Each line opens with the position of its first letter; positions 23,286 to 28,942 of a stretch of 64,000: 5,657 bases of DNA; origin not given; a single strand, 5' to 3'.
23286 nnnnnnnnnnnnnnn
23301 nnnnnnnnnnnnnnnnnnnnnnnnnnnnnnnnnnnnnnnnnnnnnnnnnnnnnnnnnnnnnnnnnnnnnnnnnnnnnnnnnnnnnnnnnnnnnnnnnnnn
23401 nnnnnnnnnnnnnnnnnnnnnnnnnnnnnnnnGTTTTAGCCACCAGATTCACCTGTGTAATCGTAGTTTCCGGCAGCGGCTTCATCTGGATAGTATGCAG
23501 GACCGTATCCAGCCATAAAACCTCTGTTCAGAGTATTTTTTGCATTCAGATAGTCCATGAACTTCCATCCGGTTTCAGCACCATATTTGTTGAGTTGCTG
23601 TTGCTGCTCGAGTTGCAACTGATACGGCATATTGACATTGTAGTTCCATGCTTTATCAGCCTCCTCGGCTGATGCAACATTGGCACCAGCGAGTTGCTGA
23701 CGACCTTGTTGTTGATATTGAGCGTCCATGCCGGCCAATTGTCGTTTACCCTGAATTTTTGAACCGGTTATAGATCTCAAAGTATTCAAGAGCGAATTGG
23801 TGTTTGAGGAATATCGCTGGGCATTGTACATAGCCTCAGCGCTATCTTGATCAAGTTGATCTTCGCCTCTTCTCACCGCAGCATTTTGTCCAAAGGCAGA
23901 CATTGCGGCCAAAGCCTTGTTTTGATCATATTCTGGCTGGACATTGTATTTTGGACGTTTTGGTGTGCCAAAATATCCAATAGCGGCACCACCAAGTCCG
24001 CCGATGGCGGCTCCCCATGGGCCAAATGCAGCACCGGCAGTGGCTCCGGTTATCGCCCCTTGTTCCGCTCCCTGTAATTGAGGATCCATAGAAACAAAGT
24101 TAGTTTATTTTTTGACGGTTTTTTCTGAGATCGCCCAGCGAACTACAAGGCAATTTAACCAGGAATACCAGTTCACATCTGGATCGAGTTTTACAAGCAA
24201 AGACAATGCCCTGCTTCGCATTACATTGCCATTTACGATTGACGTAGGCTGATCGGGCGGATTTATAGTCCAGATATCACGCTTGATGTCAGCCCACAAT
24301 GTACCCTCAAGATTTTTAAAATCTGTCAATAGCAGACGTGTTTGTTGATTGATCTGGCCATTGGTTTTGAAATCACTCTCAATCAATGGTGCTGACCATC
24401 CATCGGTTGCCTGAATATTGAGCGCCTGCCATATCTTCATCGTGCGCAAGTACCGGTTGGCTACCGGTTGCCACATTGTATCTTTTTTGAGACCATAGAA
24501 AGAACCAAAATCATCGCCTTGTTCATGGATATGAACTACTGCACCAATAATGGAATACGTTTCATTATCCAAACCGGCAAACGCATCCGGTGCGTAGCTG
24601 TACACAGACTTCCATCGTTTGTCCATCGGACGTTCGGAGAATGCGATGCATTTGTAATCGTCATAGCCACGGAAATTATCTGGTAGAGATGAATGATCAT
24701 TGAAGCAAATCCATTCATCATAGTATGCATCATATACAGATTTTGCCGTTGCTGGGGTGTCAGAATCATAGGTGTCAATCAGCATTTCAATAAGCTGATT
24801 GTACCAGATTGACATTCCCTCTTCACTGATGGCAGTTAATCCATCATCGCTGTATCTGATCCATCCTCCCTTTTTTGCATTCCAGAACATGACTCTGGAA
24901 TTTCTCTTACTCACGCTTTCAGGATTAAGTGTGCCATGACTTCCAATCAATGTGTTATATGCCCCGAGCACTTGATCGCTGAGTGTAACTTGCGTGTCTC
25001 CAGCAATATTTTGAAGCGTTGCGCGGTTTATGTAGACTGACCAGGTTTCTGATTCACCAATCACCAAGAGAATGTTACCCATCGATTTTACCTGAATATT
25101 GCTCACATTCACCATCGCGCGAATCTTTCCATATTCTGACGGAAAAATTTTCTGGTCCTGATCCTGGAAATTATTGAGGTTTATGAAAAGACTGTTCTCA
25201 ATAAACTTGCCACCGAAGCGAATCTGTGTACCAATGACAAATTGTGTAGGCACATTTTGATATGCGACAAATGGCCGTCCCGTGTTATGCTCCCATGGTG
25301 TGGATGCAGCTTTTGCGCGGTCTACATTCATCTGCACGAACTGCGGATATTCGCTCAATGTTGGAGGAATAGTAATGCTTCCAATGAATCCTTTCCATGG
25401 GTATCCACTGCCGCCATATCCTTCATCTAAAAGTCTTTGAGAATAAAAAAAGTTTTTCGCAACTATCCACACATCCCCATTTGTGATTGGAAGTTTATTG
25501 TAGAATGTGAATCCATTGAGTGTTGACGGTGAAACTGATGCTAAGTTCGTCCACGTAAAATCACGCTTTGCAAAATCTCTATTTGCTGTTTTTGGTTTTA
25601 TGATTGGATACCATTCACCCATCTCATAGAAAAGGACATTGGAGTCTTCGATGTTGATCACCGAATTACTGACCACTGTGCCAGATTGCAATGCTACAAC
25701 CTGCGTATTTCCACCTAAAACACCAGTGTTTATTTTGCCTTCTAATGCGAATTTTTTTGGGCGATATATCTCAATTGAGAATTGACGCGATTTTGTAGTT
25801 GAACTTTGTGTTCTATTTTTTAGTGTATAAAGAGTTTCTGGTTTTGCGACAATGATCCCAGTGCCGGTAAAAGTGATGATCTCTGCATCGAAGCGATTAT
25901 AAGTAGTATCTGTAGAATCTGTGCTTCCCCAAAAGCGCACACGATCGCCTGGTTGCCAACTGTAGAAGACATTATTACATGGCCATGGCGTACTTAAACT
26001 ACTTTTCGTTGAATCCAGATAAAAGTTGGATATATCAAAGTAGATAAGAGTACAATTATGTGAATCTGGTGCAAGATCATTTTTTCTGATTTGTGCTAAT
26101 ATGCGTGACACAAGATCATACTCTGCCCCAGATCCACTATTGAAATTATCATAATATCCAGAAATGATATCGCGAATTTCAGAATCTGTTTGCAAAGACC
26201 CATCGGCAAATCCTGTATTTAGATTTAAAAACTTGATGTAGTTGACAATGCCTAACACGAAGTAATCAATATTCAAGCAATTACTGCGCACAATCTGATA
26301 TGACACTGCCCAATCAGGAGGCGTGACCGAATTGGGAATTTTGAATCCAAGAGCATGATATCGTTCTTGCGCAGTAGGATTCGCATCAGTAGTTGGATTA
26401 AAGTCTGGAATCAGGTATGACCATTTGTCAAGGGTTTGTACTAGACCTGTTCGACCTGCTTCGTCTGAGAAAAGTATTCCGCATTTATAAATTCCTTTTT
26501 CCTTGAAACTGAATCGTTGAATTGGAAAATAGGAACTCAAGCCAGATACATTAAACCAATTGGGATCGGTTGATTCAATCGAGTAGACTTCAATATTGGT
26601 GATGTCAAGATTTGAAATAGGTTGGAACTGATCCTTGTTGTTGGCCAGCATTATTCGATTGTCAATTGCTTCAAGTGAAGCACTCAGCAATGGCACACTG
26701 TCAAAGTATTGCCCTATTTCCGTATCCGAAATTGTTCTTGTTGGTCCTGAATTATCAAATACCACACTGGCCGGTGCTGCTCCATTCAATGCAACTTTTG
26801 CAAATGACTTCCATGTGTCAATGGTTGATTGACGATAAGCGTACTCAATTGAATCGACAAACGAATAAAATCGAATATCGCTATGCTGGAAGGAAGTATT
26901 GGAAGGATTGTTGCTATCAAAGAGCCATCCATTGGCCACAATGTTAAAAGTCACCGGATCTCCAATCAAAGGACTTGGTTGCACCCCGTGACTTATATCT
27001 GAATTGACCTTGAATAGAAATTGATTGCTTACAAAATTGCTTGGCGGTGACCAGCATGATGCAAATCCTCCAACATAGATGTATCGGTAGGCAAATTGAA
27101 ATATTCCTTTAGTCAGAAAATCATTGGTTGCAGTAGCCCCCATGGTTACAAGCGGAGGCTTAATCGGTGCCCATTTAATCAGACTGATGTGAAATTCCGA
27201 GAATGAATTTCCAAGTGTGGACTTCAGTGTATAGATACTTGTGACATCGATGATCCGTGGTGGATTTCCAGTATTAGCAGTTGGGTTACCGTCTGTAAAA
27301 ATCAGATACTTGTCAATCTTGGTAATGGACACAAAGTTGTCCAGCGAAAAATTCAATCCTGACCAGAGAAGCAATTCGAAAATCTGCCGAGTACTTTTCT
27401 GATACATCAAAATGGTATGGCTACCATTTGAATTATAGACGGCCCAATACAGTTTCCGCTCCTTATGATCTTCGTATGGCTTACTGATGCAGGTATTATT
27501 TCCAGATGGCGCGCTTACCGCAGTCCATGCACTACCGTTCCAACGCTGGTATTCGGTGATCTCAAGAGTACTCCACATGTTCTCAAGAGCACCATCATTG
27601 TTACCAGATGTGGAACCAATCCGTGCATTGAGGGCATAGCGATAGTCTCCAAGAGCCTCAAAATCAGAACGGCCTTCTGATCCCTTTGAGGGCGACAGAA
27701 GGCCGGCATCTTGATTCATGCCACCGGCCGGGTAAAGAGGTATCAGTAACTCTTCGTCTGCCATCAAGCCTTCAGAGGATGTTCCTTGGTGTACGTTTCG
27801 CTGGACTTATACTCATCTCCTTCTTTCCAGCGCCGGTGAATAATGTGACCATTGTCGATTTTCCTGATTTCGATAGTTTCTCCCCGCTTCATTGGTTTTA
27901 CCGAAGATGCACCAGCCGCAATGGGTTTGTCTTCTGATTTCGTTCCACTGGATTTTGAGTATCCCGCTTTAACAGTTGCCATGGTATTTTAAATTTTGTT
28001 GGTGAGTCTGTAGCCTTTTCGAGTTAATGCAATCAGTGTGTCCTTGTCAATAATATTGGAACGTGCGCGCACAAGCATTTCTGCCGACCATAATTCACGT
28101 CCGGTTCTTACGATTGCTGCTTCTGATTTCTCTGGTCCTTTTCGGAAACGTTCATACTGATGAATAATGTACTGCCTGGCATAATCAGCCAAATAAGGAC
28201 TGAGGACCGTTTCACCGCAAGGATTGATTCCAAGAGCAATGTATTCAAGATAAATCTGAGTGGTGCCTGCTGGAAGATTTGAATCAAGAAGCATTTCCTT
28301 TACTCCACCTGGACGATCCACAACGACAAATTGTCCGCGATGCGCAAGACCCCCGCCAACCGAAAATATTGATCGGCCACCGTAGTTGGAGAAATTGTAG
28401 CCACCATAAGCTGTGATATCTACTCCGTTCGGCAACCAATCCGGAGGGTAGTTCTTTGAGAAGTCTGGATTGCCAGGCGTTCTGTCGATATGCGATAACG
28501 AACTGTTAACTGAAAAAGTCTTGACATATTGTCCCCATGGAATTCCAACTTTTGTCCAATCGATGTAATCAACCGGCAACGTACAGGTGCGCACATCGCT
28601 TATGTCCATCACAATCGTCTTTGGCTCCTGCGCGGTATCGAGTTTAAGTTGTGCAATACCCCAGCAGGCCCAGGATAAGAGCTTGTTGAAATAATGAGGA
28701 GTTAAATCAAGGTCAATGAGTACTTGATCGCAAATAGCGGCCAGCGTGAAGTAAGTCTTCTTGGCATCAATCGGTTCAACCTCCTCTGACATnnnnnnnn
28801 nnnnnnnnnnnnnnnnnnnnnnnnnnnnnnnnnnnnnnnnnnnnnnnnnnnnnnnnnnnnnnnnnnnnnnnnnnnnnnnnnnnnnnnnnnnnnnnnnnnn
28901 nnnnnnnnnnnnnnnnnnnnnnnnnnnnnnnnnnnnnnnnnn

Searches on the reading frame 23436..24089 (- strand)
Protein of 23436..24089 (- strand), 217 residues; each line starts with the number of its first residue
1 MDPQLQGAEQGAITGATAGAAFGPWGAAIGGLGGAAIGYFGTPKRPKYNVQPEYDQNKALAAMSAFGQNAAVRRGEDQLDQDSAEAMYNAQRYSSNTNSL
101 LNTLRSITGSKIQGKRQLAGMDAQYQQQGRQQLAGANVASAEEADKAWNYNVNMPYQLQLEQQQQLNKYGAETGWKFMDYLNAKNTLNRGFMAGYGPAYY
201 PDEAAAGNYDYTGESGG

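Call 22: search_protein_families(library=phrogs, proteins=[window:23436-24089:-], max_evalue=0.01)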
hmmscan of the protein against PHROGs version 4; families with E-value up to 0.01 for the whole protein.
window:23436-24089:- (217 aa): 2 families
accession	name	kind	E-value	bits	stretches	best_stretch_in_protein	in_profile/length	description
phrog_6056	-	head and packaging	0.00017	22.5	1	4-55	4-53/224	internal virion protein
phrog_16692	-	unknown function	0.0009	18.7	1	7-84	721-802/1107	-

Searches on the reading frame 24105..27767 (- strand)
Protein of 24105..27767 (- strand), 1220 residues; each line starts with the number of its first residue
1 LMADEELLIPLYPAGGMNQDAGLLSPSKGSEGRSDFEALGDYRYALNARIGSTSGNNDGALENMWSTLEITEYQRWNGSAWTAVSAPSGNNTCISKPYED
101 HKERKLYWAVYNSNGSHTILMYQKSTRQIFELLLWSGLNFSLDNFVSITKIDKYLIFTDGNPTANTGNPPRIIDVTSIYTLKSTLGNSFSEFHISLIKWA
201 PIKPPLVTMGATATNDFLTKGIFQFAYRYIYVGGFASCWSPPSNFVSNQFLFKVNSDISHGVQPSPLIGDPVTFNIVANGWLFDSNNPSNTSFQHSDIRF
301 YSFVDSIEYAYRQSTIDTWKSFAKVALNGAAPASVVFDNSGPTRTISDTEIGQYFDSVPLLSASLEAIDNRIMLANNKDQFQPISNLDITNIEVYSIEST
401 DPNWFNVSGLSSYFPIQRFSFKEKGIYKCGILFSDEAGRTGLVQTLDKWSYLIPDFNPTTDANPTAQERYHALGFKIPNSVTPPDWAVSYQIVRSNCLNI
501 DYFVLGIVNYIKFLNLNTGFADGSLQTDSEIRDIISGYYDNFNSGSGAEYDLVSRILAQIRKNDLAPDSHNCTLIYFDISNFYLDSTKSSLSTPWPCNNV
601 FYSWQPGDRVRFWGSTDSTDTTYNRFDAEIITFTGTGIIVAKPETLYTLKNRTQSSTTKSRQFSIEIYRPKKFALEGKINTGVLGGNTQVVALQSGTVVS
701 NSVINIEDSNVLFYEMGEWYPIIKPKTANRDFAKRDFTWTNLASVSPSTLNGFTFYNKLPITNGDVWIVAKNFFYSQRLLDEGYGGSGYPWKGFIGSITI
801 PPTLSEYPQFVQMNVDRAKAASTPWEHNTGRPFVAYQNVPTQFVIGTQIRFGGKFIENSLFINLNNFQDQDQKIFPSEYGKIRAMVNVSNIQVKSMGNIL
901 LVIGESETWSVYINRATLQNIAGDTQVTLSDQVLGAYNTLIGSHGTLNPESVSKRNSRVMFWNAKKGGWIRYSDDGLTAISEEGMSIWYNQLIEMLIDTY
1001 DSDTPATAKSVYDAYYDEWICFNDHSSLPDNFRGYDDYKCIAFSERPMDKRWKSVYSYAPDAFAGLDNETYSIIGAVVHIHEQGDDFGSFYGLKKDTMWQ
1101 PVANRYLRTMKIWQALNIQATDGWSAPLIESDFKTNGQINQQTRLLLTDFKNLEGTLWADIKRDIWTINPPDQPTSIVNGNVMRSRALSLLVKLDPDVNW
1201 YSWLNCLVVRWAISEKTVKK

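Call 13: search_protein_families(library=pfam, proteins=[window:24105-27767:-], max_evalue=0.01)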
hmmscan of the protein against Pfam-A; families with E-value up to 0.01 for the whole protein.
window:24105-27767:- (1220 aa): 1 family
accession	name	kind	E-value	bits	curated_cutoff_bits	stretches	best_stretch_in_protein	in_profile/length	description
PF25729.1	crAss_MUZ_C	-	8.9e-06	26.5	27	1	1087-1164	3-83/83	Crassvirus muzzle protein C-terminal domain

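Call 14: search_protein_families(library=phrogs, proteins=[window:24105-27767:-], max_evalue=0.001)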
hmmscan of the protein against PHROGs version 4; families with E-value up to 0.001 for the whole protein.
window:24105-27767:- (1220 aa): 3 families
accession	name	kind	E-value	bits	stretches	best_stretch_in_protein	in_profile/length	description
phrog_14478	-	head and packaging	7.9e-34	117.5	2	849-1162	956-1258/1474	virion structural protein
phrog_38031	-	unknown function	6.6e-08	32.9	1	1039-1142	198-298/460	-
phrog_18548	-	unknown function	7.2e-05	23.6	1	1039-1159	3-115/241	-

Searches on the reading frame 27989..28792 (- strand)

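Call 22: search_protein_families(library=phrogs, proteins=[window:27989-28792:-], max_evalue=0.01)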
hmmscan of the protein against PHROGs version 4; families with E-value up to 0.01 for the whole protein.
window:27989-28792:- (267 aa): 1 family
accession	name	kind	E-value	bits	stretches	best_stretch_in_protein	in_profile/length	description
phrog_13977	-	head and packaging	8.3e-06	26.4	1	12-192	19-207/273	virion structural protein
